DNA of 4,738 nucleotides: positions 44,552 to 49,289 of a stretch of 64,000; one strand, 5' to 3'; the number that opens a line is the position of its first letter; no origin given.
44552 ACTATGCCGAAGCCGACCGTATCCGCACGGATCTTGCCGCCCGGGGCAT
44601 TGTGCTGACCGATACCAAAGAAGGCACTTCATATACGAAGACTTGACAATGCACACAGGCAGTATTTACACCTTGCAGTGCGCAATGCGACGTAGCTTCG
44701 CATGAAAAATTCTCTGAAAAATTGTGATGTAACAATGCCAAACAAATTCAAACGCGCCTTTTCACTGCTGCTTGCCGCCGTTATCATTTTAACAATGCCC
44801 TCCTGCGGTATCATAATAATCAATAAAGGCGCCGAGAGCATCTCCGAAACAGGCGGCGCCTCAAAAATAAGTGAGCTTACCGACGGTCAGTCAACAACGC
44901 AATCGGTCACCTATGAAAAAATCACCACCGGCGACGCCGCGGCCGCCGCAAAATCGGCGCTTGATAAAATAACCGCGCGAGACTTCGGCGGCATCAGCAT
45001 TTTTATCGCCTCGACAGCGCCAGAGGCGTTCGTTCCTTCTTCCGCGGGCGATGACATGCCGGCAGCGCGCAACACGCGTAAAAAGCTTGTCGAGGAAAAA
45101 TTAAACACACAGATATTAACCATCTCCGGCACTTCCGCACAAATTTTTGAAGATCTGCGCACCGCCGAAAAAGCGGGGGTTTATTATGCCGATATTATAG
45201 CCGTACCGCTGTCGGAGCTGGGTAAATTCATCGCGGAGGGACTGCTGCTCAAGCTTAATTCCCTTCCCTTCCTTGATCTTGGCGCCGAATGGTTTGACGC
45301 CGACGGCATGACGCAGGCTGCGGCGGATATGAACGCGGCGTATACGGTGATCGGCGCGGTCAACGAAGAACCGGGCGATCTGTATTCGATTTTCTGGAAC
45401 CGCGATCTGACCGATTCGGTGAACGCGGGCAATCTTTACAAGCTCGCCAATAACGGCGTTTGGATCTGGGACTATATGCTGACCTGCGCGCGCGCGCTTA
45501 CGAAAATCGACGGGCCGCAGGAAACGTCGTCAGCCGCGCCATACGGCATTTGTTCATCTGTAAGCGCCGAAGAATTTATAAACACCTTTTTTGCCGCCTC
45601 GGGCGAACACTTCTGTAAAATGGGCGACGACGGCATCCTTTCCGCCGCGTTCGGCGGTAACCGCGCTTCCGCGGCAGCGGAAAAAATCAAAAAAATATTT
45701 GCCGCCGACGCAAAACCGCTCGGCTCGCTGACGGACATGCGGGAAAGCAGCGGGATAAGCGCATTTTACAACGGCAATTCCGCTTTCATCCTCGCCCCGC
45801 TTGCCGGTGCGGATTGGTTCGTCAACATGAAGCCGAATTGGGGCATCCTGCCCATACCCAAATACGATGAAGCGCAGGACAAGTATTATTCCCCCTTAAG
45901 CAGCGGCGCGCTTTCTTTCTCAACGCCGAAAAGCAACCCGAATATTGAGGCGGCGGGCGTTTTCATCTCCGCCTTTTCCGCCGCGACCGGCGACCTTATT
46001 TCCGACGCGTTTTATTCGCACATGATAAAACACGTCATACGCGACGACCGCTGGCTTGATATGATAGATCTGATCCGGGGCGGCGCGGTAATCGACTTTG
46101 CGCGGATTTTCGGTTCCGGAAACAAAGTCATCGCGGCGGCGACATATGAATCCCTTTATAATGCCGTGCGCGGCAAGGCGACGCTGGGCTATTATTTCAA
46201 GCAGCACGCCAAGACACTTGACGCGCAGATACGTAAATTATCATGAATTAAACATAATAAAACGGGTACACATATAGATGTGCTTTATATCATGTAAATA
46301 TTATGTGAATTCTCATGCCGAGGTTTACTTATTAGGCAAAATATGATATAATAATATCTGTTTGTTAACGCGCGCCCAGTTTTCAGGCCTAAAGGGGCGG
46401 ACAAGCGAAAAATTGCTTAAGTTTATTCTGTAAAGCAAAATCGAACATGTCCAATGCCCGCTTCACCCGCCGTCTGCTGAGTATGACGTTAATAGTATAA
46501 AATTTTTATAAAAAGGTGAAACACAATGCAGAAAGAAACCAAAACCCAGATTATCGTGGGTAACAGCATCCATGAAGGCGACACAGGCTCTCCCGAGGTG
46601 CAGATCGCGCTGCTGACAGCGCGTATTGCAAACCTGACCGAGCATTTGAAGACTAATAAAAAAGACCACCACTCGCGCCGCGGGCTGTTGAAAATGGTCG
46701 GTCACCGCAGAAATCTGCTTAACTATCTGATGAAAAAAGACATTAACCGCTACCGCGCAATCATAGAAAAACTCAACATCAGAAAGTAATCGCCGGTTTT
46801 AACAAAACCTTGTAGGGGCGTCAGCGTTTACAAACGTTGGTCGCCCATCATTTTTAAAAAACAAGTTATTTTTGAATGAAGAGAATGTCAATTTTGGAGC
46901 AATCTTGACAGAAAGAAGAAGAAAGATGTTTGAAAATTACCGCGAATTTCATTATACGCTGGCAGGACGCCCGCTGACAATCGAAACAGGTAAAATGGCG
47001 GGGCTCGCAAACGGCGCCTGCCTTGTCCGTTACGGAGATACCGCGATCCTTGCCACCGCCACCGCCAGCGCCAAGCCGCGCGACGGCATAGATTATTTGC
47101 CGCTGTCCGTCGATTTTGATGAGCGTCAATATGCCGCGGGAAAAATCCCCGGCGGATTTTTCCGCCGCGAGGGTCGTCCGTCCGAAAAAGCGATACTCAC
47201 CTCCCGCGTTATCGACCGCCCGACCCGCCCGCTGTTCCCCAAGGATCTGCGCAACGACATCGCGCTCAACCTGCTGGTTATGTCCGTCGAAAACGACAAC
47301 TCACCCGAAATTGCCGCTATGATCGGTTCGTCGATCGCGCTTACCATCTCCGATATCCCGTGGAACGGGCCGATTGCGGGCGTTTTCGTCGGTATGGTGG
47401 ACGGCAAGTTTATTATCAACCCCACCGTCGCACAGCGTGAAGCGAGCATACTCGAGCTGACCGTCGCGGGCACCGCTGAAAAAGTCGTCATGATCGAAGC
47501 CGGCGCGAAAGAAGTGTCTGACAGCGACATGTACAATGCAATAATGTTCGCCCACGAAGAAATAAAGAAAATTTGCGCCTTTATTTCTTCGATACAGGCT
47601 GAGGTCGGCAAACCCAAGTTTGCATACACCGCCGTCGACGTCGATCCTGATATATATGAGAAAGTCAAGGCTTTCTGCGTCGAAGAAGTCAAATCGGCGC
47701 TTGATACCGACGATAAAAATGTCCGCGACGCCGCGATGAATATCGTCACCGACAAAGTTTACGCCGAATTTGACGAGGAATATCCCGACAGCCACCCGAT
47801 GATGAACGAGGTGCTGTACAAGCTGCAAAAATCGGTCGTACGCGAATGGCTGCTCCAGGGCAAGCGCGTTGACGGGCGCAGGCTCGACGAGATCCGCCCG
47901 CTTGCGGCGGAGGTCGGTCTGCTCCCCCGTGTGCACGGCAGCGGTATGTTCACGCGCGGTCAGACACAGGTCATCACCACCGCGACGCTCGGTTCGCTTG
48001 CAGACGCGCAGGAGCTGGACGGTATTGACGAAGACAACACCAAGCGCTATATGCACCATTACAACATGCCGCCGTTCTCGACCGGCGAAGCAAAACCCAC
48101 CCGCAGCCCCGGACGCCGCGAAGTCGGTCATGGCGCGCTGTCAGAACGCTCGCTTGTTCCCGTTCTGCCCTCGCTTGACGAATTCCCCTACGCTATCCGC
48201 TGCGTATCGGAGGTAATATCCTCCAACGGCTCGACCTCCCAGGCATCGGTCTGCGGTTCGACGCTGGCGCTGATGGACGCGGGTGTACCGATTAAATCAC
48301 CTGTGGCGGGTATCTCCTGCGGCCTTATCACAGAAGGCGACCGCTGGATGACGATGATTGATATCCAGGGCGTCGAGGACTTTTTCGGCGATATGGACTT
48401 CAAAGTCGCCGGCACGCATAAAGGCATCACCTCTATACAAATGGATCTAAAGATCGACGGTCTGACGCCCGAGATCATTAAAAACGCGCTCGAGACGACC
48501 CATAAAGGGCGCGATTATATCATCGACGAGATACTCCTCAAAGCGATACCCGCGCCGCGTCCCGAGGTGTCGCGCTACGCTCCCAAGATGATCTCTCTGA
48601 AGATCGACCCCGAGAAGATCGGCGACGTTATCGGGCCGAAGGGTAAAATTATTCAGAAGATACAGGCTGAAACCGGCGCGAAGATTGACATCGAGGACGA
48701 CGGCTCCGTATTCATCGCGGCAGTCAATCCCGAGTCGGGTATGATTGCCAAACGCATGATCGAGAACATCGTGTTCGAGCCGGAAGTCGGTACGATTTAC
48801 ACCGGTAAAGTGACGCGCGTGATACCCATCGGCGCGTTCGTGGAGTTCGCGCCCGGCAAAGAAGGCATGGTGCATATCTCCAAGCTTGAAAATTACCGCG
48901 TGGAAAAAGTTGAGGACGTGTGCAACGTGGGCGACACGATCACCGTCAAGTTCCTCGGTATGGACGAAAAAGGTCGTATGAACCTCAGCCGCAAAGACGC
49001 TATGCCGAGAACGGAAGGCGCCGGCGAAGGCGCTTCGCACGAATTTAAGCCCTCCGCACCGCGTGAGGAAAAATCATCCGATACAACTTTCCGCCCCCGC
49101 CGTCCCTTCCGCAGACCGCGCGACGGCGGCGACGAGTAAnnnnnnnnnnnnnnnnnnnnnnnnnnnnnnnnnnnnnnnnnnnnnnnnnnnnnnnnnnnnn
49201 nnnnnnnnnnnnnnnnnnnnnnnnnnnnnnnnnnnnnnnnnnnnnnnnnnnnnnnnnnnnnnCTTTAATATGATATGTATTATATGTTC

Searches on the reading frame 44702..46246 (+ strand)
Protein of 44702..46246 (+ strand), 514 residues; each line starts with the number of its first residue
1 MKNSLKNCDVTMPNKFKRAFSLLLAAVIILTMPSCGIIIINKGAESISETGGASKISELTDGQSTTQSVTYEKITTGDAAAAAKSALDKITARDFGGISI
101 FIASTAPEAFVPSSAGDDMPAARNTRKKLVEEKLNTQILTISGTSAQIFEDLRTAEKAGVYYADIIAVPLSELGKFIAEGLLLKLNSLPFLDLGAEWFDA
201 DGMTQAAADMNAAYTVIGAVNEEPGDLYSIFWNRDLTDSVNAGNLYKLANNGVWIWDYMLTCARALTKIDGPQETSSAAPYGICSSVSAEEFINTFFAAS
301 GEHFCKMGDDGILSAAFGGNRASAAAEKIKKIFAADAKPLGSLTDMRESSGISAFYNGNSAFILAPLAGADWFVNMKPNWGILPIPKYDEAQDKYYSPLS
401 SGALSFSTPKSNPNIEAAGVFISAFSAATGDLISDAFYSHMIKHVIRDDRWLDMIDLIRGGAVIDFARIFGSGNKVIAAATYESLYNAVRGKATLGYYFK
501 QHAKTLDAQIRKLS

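Call 9: search_protein_families(library=pfam, proteins=[window:44702-46246:+], max_evalue=0.00001)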
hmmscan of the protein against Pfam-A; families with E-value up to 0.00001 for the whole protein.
window:44702-46246:+ (514 aa): 1 family
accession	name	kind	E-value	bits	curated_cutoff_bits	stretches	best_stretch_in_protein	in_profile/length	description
PF01547.30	SBP_bac_1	-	1.3e-06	29.1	26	1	136-423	24-298/307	Bacterial extracellular solute-binding protein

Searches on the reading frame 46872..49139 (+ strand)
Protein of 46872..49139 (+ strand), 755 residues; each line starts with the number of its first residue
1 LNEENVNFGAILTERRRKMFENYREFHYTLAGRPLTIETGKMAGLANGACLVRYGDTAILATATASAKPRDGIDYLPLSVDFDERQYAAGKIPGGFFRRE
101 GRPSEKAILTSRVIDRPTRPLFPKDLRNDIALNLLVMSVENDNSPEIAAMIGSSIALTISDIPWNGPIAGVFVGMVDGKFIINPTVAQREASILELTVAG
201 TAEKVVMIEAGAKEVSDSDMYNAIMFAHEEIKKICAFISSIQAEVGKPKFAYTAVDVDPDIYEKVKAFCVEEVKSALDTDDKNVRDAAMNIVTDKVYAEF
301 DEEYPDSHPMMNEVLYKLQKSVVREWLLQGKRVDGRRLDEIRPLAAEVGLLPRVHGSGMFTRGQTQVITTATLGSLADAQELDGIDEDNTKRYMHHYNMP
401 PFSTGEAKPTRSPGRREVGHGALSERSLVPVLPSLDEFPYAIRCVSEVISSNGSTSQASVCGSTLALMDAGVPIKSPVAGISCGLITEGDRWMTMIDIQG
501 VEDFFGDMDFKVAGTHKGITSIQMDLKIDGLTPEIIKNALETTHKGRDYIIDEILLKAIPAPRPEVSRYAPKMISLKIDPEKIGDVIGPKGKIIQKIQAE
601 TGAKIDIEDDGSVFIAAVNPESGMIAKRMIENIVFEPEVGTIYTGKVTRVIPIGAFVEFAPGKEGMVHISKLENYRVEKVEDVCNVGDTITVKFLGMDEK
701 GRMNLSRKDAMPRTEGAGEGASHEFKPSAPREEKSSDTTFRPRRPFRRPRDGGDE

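Call 9: search_protein_families(library=pfam, proteins=[window:46872-49139:+], max_evalue=0.00001)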
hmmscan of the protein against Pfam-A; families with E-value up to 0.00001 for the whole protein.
window:46872-49139:+ (755 aa): 6 families
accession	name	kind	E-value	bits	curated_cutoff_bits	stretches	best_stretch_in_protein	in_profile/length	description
PF01138.27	RNase_PH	-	5.6e-58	195.4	25.5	2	32-163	2-130/130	3' exoribonuclease family, domain 1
PF03725.20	RNase_PH_C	-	6.3e-18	64.9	20.8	1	166-229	1-66/67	3' exoribonuclease family, domain 2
PF00575.29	S1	-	3.5e-17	63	22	1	636-708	1-74/74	S1 RNA binding domain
PF03726.19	PNPase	-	4.5e-12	46.7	24.6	1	261-337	2-81/81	Polyribonucleotide nucleotidyltransferase, RNA binding domain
PF00013.35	KH_1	-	1.1e-11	44.8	21.5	1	575-631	3-65/66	KH domain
PF22675.2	KH-I_KHDC4-BBP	-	3.4e-06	27.3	30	1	583-617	8-42/76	KHDC4/BBP-like, KH-domain type I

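Call 10: search_protein_families(library=padloc, proteins=[window:46872-49139:+], max_evalue=0.00001)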
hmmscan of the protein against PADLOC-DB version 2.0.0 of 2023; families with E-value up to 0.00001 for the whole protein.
window:46872-49139:+ (755 aa): 0 families
